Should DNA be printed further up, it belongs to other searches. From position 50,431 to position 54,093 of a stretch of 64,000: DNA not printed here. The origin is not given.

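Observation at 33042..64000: A super-operon of more than 31 kb holding 12 fimbrillin-family (type V pilus) lipoproteins, most 2-3 times normal size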

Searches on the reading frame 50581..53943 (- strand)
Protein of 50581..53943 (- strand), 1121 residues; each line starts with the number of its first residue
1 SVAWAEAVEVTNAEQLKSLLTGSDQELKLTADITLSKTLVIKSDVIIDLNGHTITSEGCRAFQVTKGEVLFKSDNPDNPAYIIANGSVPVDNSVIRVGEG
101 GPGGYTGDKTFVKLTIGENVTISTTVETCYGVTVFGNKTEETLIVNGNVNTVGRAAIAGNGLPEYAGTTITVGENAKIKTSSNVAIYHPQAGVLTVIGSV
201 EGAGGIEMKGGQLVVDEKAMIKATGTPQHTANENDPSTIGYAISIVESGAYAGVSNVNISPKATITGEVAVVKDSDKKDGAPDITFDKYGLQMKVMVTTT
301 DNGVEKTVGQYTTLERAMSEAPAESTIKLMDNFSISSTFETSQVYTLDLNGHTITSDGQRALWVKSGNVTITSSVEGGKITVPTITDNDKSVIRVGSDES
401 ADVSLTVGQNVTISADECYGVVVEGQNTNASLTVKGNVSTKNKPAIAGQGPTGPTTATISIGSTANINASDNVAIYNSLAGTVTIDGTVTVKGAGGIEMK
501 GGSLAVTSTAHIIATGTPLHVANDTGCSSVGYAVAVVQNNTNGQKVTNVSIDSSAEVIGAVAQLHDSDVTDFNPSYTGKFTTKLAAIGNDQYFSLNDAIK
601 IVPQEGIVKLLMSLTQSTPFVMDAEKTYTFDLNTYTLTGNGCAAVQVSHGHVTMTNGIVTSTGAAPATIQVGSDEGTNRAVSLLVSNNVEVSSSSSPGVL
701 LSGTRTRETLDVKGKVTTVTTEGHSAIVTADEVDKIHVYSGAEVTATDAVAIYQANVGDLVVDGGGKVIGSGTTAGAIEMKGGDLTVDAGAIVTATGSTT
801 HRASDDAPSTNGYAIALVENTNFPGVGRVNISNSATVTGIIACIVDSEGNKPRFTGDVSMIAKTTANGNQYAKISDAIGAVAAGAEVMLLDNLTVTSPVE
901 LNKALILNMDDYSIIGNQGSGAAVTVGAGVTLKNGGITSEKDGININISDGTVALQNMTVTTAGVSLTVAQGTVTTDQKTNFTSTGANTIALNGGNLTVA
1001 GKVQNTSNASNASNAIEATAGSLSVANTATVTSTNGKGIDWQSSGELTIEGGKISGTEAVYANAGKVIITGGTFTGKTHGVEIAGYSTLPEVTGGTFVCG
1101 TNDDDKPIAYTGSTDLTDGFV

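Call 38: search_protein_families(library=pfam, proteins=[window:50581-53943:-], max_evalue=5)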
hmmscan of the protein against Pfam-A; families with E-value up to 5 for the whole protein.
window:50581-53943:- (1121 aa): 3 families
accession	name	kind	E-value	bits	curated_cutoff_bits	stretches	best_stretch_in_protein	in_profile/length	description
PF00027.35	cNMP_binding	-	0.004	17.5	27.5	1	63-112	3-57/89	Cyclic nucleotide-binding domain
PF17893.6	Cas9_b_hairpin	-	0.037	14.2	25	0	734-766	55-86/90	CRISPR-associated endonuclease Cas9 beta-hairpin domain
PF08194.17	DIM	-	1.6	9.4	20.8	0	1059-1071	18-30/36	DIM protein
